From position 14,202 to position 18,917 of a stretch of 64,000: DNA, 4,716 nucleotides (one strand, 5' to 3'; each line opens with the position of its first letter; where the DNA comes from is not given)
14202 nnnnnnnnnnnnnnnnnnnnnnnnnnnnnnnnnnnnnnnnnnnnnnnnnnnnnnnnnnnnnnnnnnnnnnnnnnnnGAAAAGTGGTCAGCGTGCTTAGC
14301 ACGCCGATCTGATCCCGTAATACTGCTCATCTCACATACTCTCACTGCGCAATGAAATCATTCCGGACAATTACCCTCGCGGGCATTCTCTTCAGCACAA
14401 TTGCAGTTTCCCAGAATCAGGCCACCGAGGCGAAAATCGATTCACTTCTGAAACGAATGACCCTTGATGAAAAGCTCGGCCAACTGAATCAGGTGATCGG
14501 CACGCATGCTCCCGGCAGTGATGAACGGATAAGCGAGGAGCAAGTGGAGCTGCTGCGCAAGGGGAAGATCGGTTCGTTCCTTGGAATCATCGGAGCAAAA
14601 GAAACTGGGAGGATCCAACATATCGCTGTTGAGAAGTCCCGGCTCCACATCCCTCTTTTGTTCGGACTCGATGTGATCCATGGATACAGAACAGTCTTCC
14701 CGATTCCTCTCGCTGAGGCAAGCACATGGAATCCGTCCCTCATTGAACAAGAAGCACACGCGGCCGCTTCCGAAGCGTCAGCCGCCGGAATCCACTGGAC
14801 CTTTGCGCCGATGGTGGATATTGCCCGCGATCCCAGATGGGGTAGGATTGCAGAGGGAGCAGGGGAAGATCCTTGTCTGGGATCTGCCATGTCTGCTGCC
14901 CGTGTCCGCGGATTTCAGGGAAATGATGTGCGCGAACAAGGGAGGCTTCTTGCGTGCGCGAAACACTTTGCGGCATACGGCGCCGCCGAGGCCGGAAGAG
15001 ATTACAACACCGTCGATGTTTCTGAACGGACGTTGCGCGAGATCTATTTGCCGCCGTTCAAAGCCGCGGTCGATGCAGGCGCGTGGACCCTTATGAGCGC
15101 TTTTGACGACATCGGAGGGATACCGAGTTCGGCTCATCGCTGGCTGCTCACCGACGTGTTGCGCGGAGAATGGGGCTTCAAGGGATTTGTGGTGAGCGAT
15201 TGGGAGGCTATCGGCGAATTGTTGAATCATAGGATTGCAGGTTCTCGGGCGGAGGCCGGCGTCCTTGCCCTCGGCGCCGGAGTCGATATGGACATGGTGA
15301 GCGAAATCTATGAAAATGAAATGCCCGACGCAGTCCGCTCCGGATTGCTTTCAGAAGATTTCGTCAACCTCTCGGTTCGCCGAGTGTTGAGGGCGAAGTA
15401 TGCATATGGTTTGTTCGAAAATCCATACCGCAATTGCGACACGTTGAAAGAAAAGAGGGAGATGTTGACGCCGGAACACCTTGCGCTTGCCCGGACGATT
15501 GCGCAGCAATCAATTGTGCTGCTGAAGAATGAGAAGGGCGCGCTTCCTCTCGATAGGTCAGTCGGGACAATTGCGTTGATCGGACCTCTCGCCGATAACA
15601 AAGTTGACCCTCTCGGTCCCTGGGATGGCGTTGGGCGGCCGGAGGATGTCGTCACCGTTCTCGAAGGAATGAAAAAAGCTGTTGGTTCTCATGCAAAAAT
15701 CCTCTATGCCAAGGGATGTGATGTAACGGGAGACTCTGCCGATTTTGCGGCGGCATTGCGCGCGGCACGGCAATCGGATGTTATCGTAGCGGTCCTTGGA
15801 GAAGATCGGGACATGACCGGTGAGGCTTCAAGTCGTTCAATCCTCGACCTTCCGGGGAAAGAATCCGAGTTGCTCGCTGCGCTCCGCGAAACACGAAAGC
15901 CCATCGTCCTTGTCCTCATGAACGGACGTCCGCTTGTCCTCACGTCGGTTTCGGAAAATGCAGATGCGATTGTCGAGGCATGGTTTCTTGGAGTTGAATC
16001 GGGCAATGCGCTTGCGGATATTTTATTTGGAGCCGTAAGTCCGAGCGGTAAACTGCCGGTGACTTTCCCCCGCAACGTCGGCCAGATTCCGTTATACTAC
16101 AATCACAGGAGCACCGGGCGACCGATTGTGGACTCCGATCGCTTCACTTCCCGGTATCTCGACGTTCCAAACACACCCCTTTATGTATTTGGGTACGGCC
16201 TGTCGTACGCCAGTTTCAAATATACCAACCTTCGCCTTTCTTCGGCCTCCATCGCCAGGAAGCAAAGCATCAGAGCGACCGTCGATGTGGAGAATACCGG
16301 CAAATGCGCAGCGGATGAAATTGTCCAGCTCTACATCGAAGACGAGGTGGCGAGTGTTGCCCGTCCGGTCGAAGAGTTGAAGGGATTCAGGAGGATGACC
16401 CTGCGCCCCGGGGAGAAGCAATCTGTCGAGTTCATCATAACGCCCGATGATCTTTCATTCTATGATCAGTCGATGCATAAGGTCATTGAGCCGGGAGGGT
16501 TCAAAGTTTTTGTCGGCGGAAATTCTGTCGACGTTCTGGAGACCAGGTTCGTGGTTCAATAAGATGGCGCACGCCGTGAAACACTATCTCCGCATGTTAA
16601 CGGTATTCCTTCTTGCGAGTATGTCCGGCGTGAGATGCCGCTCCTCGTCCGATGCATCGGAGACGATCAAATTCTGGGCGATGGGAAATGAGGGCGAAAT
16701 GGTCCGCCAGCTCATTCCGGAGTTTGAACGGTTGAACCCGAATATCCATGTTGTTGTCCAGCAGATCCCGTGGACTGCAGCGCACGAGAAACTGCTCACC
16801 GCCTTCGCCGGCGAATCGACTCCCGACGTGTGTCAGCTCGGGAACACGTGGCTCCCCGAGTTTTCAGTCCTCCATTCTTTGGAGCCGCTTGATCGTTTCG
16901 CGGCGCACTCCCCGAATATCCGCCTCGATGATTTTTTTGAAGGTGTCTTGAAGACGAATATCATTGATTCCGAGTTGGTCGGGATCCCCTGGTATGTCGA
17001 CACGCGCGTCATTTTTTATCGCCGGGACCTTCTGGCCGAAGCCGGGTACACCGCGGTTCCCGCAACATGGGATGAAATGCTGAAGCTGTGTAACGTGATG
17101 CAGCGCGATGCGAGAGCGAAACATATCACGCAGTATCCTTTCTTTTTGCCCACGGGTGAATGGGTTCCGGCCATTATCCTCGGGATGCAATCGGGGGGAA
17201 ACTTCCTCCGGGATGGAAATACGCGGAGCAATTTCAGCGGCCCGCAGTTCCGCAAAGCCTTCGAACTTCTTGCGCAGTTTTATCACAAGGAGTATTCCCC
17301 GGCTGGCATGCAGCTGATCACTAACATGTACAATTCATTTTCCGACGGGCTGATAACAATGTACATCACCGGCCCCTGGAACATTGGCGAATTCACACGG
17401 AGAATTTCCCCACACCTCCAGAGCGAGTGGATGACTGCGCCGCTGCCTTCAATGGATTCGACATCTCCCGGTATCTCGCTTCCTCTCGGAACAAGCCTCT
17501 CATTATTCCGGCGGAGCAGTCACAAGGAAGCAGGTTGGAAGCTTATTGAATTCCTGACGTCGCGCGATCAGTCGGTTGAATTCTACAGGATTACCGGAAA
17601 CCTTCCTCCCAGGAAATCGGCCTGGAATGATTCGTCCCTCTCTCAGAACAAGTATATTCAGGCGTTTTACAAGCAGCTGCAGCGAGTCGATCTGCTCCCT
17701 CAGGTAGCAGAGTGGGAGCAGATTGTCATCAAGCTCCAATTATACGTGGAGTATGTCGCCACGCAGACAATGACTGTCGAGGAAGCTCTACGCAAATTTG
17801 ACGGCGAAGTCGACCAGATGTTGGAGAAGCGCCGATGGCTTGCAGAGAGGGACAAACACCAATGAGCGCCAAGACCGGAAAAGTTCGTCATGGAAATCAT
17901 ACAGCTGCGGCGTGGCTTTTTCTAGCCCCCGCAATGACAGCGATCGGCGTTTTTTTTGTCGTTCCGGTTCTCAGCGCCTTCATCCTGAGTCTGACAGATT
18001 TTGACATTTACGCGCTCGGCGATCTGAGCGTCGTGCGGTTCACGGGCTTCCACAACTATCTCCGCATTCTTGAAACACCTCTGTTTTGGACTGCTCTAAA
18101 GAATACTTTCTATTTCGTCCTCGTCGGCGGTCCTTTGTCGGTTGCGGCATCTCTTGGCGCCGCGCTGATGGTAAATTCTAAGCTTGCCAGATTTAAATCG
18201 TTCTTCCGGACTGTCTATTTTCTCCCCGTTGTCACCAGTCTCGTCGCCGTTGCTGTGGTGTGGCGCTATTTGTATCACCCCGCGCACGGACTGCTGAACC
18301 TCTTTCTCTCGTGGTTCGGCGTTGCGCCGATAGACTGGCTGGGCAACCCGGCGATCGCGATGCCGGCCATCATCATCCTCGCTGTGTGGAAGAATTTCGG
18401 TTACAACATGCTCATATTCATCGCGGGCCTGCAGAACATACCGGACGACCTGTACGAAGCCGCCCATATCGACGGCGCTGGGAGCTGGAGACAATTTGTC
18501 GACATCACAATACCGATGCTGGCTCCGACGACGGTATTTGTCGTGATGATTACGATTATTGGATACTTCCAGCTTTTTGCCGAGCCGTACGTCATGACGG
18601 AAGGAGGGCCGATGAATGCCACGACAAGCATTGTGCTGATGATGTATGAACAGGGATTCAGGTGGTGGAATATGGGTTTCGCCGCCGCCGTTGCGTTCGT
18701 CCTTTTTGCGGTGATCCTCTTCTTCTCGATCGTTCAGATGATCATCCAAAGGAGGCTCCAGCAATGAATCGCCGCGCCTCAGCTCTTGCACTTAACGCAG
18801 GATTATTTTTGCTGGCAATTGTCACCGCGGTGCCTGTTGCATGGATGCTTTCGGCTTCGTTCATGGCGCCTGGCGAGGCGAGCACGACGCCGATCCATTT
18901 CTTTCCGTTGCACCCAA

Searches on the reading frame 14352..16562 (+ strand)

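Call 91: search_protein_families(library=pfam, proteins=[window:14352-16562:+], max_evalue=0.00001)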
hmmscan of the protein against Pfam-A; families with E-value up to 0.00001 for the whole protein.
window:14352-16562:+ (736 aa): 3 families
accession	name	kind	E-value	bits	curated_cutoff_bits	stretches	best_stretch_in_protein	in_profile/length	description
PF00933.27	Glyco_hydro_3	-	2e-71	241.4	27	1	37-347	1-315/316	Glycosyl hydrolase family 3 N terminal domain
PF01915.27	Glyco_hydro_3_C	-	4e-56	190.6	31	1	388-619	1-200/200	Glycosyl hydrolase family 3 C-terminal domain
PF14310.12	Fn3-like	-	3.8e-24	85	25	1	656-725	1-71/71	Fibronectin type III-like domain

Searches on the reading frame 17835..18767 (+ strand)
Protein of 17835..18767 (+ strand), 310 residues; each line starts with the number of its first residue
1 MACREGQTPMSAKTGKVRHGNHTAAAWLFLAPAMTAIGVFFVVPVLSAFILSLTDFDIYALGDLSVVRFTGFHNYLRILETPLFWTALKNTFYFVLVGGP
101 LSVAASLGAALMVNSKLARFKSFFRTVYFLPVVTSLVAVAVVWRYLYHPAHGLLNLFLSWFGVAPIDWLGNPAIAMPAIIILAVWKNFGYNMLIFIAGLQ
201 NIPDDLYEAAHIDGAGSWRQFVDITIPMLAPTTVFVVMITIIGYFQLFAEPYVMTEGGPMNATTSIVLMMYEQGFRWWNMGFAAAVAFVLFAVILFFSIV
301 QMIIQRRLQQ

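Call 28: search_protein_families(library=pfam, proteins=[window:17835-18767:+], max_evalue=0.001)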
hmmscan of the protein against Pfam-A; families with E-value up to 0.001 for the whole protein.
window:17835-18767:+ (310 aa): 1 family
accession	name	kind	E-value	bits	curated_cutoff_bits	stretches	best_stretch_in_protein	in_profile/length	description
PF00528.27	BPD_transp_1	-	1.2e-19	71.2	26.4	1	109-309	8-183/184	Binding-protein-dependent transport system inner membrane component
